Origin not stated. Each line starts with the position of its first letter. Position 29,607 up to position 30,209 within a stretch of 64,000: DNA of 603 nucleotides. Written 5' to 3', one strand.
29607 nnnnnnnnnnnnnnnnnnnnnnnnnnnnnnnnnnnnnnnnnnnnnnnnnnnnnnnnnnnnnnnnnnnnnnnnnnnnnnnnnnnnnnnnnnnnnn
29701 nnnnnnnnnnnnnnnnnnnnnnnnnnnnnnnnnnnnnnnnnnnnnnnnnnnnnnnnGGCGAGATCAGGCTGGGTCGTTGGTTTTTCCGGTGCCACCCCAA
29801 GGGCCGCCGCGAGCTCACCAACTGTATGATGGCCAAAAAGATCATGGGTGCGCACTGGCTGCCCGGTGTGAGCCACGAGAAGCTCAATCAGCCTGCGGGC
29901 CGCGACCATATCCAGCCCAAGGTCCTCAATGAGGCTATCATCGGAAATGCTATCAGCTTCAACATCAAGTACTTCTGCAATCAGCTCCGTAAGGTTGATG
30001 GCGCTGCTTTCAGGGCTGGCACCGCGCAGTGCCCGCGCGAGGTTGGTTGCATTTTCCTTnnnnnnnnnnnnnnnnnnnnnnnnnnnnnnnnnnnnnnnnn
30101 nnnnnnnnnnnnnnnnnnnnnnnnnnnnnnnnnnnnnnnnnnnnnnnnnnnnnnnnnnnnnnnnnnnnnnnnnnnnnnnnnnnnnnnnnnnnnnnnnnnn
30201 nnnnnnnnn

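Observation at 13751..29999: Two ACP-like domains with the phosphopantetheine serine replaced (GLDM and GLDF), both inserted at the same place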

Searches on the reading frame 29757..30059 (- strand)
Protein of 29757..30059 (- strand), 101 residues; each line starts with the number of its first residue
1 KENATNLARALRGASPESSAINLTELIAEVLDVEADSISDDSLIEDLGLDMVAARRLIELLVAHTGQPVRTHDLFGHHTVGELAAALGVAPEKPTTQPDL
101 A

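Call 9: search_protein_families(library=pfam, proteins=[window:29757-30059:-], max_evalue=10)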
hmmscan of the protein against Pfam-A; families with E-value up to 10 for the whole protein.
seq(101 aa): 1 family
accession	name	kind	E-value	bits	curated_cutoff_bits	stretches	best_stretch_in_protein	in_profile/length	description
PF00550.31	PP-binding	-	5.5e-11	43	20.8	1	23-87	3-67/67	Phosphopantetheine attachment site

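Call 10: search_protein_families(library=ncbifam, proteins=[window:29757-30059:-], max_evalue=10)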
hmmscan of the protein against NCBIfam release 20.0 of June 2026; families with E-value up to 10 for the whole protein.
seq(101 aa): 6 families
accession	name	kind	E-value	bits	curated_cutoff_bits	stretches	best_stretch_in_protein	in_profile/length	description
NF004533.0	PRK05883.1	equivalog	7.8e-07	28.9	72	1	3-88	8-94/100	acyl carrier protein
NF045894.1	PKS_plus_SDR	equivalog_domain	0.00043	18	1740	1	3-87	1420-1509/1515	type I polyketide synthase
NF003757.0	PRK05350.1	equivalog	0.0023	18.1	65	1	22-83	10-72/83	acyl carrier protein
NF002150.0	PRK00982.1-4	subfamily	0.0055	16.9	66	1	23-83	10-71/80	acyl carrier protein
NF002148.0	PRK00982.1-2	subfamily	0.011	15.6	71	1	23-54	9-41/79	acyl carrier protein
NF037940.1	PKS_MbtD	equivalog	0.012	13.7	1150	1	23-87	910-975/978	mycobactin polyketide synthase MbtD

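Call 70: predict_structure(alignment_id=A4)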
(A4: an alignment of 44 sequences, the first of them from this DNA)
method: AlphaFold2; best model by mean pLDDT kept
length: 87 residues; sequences in the alignment: 44
mean_pLDDT: 83.7   pTM: 0.69
mean pLDDT of the five models: 83.7, 82.8, 82.7, 82.2, 79.4
residues with pLDDT >= 90: 51; 70-90: 18; 50-70: 13; < 50: 5
segments of 3 or more residues with pLDDT < 50: 1-5
pLDDT, mean of each block of 10 residues (from residue 1): 56 94 93 91 94 90 91 79 57
secondary structure, 60 per line:
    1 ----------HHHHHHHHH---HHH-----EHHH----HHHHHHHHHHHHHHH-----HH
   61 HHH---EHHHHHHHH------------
elements in order: H11-19 H39-53 H59-63 H68-75

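Call 72: fold_search(model_id=the predicted structure, library=pdb)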
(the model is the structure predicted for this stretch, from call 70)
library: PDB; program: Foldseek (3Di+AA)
matches with E <= 10: 384; with E <= 0.001: 0
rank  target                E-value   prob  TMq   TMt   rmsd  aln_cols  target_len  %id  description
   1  8aig_MODEL_1_A        2.8e-03  1.00  0.69  0.70   2.2        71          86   34  NMR structure of holo-acp (released 2023-03-22)
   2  2mf4_MODEL_1_A        3.3e-03  1.00  0.68  0.69   5.3        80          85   24  1H, 13C, 15N chemical shift assignments of Streptomyces virginiae VirA acp5a (released 2014-06-04)
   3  8tko_C                3.3e-03  1.00  0.67  0.59   4.0        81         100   27  KS-AT core of 6-deoxyerythronolide B synthase (DEBS) Module 3 crosslinked with its translocation ACP partner of Module (released 2024-07-31)
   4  4etw_B                4.0e-03  1.00  0.62  0.71   2.7        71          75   20  Structure of the Enzyme-ACP Substrate Gatekeeper Complex Required for Biotin Synthesis (released 2012-10-17)
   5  8ahq_C                4.2e-03  1.00  0.68  0.75   3.9        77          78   25  VirD/holo-ACP5b of Streptomyces virginiae complex (released 2023-03-15)
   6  9dp6_B                5.3e-03  1.00  0.67  0.70   4.4        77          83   25  Mycolicibacterium smegmatis MmpL5-AcpM structure (released 2024-10-23)
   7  6h0q_MODEL_1_A        5.6e-03  1.00  0.66  0.57   2.2        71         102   28  B1-type ACP domain from module 7 of MLSB (released 2019-03-06)
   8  4ca3_MODEL_1_A        5.6e-03  1.00  0.67  0.66   4.5        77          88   23  SOLUTION STRUCTURE OF STREPTOMYCES VIRGINIAE VIRA ACP5B (released 2014-06-04)
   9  2mr7_MODEL_1_A        5.6e-03  1.00  0.66  0.63   5.9        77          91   32  apo structure of the Peptidyl Carrier Protein Domain 7 of the teicoplanin producing Non-ribosomal peptide synt (released 2015-01-28)
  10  4hkg_A                6.3e-03  1.00  0.72  0.77   1.7        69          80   25  Crystal Structure of Free-Standing Peptidyl Carrier Protein from Uncharacterized Acinetobacter baumannii Secondary Met (released 2013-10-30)
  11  3eje_E                6.7e-03  1.00  0.63  0.71   2.5        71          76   21  Crystal Structure of P450BioI in complex with octadec-9Z-enoic acid ligated Acyl Carrier Protein (released 2008-10-07)
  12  1l0i                  6.7e-03  1.00  0.64  0.70   2.5        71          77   20  Crystal structure of butyryl-ACP I62M mutant (released 2003-02-11)
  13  9mx0_B                7.1e-03  1.00  0.68  0.72   4.0        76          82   25  Cluster of bipartite complex of MmpL5-AcpM from Mycolicibacterium smegmatis (released 2025-07-30)
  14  2ju1_MODEL_1_A        7.1e-03  1.00  0.65  0.60   2.4        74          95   28  Solution structure of acyl carrier protein domain from module 2 of 6-deoxyerythronolide B synthase (DEBS) (released 2007-10-02)
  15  2l22_MODEL_1_A        7.1e-03  1.00  0.68  0.35   9.1        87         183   21  Mupirocin didomain ACP (released 2012-02-15)
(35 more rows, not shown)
